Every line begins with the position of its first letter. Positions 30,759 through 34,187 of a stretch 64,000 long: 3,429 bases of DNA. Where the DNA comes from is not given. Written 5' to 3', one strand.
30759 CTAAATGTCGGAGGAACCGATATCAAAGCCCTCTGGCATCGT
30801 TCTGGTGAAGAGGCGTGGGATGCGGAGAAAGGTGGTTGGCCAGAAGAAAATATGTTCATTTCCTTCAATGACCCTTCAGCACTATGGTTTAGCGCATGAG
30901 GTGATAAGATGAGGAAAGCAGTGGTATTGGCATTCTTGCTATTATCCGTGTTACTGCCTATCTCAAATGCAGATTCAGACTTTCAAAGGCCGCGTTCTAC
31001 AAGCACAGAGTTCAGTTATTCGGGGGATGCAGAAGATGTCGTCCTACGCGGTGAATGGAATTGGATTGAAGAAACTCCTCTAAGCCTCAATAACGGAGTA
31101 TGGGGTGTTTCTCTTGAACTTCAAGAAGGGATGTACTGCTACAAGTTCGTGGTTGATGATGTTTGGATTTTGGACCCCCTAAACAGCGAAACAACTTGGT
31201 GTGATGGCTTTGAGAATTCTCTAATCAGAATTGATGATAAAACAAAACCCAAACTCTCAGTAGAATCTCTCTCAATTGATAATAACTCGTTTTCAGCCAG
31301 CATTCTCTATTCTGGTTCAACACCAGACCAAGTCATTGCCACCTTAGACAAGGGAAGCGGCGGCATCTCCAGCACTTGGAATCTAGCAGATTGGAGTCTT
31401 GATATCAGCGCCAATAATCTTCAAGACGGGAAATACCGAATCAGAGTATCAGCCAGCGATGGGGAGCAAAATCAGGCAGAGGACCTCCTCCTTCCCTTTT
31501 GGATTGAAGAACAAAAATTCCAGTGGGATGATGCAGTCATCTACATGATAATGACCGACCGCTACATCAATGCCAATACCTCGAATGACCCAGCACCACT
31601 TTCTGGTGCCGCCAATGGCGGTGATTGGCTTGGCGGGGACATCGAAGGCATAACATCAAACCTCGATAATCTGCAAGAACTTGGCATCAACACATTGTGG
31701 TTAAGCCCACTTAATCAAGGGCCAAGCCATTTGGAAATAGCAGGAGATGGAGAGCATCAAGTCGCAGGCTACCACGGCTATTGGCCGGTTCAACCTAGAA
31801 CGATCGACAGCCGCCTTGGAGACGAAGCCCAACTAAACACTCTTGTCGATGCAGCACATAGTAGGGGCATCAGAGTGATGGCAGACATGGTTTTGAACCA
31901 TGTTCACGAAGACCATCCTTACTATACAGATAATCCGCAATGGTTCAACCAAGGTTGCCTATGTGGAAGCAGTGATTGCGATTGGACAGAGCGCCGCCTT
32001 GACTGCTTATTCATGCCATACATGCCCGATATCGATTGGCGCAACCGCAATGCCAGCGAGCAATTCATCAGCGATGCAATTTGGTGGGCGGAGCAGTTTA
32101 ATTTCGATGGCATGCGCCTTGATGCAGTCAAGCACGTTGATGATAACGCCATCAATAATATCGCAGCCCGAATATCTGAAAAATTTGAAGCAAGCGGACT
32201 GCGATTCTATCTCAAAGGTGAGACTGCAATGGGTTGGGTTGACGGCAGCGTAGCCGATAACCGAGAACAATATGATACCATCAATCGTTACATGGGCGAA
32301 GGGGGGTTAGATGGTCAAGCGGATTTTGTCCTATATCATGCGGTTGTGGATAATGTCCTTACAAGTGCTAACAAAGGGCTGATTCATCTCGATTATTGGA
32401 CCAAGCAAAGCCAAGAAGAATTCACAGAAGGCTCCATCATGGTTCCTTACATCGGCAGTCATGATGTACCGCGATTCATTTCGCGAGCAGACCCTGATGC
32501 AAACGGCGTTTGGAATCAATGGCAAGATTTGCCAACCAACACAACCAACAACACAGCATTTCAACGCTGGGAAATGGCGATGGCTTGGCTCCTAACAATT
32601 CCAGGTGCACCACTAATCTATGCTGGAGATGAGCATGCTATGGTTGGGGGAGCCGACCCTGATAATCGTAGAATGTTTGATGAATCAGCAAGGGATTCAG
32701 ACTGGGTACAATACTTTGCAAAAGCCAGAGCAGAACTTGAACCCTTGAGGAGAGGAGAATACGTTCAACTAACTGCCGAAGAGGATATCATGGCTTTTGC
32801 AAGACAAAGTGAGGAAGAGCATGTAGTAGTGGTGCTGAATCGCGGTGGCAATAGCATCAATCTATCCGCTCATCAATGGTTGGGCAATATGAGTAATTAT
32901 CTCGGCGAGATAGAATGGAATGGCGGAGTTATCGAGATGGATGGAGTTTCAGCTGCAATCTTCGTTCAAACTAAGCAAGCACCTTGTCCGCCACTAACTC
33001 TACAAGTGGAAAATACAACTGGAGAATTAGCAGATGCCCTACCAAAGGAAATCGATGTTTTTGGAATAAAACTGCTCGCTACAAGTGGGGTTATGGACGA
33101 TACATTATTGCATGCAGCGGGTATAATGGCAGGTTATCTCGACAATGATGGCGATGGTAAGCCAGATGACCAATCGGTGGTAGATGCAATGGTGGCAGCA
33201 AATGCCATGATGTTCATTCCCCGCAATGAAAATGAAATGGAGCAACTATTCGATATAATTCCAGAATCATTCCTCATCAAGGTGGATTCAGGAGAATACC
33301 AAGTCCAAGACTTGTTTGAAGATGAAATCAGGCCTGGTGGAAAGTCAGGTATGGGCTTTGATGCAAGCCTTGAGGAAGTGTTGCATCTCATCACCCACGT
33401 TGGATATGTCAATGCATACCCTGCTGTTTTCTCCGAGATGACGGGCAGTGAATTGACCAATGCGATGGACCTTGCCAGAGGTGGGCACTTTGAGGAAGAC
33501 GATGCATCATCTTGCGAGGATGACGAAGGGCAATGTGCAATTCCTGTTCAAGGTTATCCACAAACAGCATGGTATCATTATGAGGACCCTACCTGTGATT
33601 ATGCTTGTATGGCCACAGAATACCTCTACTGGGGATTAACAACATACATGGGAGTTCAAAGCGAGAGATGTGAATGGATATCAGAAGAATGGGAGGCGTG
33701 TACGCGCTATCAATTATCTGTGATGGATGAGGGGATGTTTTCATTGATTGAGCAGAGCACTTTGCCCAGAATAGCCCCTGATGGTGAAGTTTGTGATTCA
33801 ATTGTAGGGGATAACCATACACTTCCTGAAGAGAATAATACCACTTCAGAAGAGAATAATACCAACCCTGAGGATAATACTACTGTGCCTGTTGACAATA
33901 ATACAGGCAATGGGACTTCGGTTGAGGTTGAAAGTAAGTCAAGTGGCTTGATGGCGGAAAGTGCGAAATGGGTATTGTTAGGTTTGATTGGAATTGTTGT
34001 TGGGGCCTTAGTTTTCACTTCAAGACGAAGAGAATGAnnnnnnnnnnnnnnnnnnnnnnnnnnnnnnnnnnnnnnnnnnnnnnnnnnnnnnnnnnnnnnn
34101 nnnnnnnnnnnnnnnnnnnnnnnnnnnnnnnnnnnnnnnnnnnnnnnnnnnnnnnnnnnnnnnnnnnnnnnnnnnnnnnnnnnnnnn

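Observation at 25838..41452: Complete extracellular-starch/maltodextrin utilisation island with two different membrane-anchored amylase families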

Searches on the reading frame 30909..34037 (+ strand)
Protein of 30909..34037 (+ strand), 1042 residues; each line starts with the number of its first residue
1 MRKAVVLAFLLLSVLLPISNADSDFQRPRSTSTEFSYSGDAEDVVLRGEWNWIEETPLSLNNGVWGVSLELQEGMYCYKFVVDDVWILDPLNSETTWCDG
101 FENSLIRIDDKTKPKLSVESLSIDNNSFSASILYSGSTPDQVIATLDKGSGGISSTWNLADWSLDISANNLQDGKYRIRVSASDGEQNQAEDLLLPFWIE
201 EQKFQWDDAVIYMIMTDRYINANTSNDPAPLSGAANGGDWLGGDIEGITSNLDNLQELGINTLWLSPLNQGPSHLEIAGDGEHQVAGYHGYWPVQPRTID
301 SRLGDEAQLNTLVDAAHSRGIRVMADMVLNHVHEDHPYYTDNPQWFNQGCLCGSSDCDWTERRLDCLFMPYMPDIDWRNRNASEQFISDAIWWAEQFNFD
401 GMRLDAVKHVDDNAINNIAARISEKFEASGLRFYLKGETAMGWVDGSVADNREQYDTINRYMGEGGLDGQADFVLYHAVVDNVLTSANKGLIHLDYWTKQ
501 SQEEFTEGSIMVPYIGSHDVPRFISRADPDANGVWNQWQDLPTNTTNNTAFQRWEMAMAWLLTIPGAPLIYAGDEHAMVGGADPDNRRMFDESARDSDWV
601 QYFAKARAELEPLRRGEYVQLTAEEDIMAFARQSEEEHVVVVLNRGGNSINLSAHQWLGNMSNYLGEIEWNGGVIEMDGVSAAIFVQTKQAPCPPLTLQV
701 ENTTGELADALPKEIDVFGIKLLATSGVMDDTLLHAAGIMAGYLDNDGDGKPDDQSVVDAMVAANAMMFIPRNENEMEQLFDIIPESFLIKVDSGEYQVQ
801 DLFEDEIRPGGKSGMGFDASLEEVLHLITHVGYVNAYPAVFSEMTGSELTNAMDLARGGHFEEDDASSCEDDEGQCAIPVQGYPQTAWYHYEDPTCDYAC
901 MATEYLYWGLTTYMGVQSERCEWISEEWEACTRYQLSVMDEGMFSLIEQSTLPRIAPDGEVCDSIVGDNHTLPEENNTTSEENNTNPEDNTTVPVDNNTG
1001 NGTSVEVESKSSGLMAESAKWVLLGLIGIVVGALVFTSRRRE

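Call 3: search_protein_families(library=pfam, proteins=[window:30909-34037:+], max_evalue=0.01)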
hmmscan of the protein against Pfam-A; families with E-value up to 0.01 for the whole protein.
window:30909-34037:+ (1042 aa): 4 families
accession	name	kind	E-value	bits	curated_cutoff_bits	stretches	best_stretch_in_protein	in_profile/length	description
PF00128.31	Alpha-amylase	-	1.3e-40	140.4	22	1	214-589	2-361/446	Alpha amylase, catalytic domain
PF16561.11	AMPK1_CBM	-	1.7e-11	44.6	26.8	1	32-110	2-81/85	Glycogen recognition site of AMP-activated protein kinase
PF16657.11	Malt_amylase_C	-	2e-05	25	27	1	616-660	1-46/75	Maltogenic Amylase, C-terminal domain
PF07495.19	Y_Y_Y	-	0.0029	17.9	26.6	0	152-195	16-60/65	Y_Y_Y domain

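Call 6: search_solved_structures(query=window:30909-34037:+, show_alignments=2)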
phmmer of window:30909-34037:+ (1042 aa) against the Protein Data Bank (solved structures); distinct sequences matched with E-value up to 0.001: 285 (the best 60 are shown).
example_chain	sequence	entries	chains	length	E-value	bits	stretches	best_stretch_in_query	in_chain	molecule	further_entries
4e2o_A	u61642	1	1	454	2.5e-48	167.8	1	201-647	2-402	Alpha-amylase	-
5a2a_A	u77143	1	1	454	1.3e-38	135.7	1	205-647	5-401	APO FORM OF ANOXYBACILLUS ALPHA-AMYLASES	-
5a2b_A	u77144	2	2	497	1.9e-38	135.1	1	205-647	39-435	ANOXYBACILLUS ALPHA-AMYLASE | ALPHA-AMYLASE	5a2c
6sav_B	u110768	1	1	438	5e-33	117.2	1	205-652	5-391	Alpha-amylase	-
6sav_A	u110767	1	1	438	6.6e-33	116.8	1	205-652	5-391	Alpha-amylase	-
1cyg_A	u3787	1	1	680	6.3e-31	110.2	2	205-411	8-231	CYCLODEXTRIN GLUCANOTRANSFERASE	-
1qho_A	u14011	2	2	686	1e-29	106.2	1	210-679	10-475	ALPHA-AMYLASE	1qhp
1ea9_C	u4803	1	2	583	2.4e-28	101.6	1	207-653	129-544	CYCLOMALTODEXTRINASE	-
9fyz_A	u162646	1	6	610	3.6e-28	101.1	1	209-578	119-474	Neopullulanase SusA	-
6sau_A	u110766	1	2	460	7e-28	100.1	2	205-413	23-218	alpha amylase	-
1g1y_A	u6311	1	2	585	9.3e-28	99.7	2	207-455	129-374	ALPHA-AMYLASE II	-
1jf5_A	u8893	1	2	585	1.2e-27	99.3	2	207-454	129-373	ALPHA AMYLASE II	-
1bvz_A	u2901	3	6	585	1.4e-27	99.1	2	207-453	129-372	PROTEIN (ALPHA-AMYLASE II) | ALPHA-AMYLASE II | Neopullulanase 2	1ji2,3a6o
8jnx_A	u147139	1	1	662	1.4e-27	99.1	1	190-650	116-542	Alpha-amylase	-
1jf6_A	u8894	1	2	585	1.6e-27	99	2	207-452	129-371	ALPHA AMYLASE II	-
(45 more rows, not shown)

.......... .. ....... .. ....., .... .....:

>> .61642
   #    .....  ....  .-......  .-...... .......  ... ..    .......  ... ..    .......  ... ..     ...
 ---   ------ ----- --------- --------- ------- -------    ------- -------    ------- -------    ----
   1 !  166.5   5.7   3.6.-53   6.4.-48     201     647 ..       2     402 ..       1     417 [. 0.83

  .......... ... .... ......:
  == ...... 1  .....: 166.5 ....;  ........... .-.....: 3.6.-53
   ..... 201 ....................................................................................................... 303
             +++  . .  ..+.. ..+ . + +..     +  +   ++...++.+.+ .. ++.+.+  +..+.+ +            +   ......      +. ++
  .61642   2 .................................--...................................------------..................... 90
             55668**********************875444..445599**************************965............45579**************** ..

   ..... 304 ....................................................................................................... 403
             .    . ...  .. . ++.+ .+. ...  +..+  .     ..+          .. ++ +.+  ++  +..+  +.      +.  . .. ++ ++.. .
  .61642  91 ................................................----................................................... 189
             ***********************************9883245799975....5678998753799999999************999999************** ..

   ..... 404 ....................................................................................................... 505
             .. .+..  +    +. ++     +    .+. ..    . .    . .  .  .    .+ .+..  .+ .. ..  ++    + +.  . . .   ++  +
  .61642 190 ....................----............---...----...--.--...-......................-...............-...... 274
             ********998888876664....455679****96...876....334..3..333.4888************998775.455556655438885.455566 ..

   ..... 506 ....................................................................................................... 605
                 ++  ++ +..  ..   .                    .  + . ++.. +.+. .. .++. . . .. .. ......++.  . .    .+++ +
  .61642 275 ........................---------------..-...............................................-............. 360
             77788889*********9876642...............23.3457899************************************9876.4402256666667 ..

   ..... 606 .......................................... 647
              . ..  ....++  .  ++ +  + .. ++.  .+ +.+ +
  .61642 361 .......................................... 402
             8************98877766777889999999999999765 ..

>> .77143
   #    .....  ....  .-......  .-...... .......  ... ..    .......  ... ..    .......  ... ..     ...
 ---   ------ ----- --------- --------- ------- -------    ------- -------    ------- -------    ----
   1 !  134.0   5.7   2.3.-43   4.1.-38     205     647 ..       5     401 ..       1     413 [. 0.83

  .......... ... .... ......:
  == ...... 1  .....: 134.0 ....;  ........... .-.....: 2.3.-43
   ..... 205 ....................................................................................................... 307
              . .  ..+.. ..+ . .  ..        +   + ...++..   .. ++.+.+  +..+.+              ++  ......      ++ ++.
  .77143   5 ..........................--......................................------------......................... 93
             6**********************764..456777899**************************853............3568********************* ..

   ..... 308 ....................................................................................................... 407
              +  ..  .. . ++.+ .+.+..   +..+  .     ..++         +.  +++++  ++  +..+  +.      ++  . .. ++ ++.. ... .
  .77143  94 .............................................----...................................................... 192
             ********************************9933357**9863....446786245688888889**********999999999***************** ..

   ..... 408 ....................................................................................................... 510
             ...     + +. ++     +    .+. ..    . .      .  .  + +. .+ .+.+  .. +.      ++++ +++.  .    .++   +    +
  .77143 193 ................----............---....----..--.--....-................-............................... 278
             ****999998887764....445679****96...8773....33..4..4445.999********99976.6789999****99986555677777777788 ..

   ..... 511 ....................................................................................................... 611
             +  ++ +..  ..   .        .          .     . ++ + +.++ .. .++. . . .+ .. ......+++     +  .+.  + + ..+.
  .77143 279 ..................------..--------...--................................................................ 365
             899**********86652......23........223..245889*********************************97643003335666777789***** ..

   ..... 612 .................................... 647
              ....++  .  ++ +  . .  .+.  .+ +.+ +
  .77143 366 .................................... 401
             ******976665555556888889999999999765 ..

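Call 8: search_protein_families(library=ncbifam, proteins=[window:30909-34037:+], max_evalue=0.001)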
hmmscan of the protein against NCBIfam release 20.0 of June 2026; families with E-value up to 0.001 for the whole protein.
window:30909-34037:+ (1042 aa): 39 families (the best 25 are shown)
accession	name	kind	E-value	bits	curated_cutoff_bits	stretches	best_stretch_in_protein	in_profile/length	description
NF008051.0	PRK10785.1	equivalog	1.1e-36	126.3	568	2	550-659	458-573/607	maltodextrin glucosidase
NF007060.0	PRK09505.2-5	equivalog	1.1e-32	113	790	1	200-332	185-322/690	alpha-amylase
NF007052.0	PRK09505.1-2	equivalog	1.2e-30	106.3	749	1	202-332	182-316/677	alpha-amylase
NF007058.0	PRK09505.2-3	equivalog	3.3e-29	101.5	897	1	201-332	202-337/742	alpha-amylase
NF007051.0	PRK09505.1-1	equivalog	5.6e-29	100.6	864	1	200-332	190-326/686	alpha-amylase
NF007053.0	PRK09505.1-3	equivalog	6.3e-29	100.7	1269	1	202-333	184-319/687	alpha-amylase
NF007059.0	PRK09505.2-4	equivalog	9.1e-29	100.2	865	1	202-332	182-316/683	alpha-amylase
NF011083.0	PRK14510.1-2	equivalog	4.8e-28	97.2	1322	1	239-648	216-621/1186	bifunctional glycogen debranching protein GlgX/4-alpha-glucanotransferase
NF007057.0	PRK09505.2-2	equivalog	6.4e-28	97.3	931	1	201-332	191-326/694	alpha-amylase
NF007054.0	PRK09505.1-4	equivalog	6.8e-28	97.4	1385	1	203-333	183-317/676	alpha-amylase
NF041090.1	Cyc-maltodext_AglB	equivalog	1.3e-26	93.4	540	1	238-650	57-409/470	cyclomaltodextrinase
NF007055.0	PRK09505.1-6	equivalog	1.4e-26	92.9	1458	1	203-332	182-315/675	alpha-amylase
NF041321.1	Alpha-amyl_MalA_Halo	equivalog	2.4e-24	85.7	875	2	207-342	258-365/666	alpha-amylase MalA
TIGR02456.1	treS_nterm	equivalog_domain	4.5e-24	84.9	678.35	1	242-341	24-110/539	maltose alpha-D-glucosyltransferase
NF007056.0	PRK09505.2-1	equivalog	1.5e-22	80.2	624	1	193-326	104-236/554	alpha-amylase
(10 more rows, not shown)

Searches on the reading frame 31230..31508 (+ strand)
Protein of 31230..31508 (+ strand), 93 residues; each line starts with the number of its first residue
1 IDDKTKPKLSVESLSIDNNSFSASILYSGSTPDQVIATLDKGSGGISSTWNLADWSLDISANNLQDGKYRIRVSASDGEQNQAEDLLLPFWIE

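Call 75: search_protein_families(library=pfam, proteins=[window:31230-31508:+], max_evalue=1)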
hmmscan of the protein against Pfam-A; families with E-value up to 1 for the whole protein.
window:31230-31508:+ (93 aa): 6 families
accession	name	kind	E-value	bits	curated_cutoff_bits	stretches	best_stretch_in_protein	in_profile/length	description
PF07495.19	Y_Y_Y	-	0.00039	20.7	26.6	1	45-89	16-61/65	Y_Y_Y domain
PF19077.6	Big_13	-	0.015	16.2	27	1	47-87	56-95/102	Bacterial Ig-like domain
PF04151.21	PPC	-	0.029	15.7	25.9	1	14-75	17-70/70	Bacterial pre-peptidase C-terminal domain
PF13860.13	FlgD_ig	-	0.07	13.6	27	1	55-78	54-78/79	FlgD Ig-like domain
PF00560.39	LRR_1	-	0.1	13.2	20.6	0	10-26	1-17/23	Leucine Rich Repeat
PF11797.14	WxLIP_HBD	-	0.14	12.5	28.9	1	55-81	93-119/138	WxL Interacting Protein, host binding domain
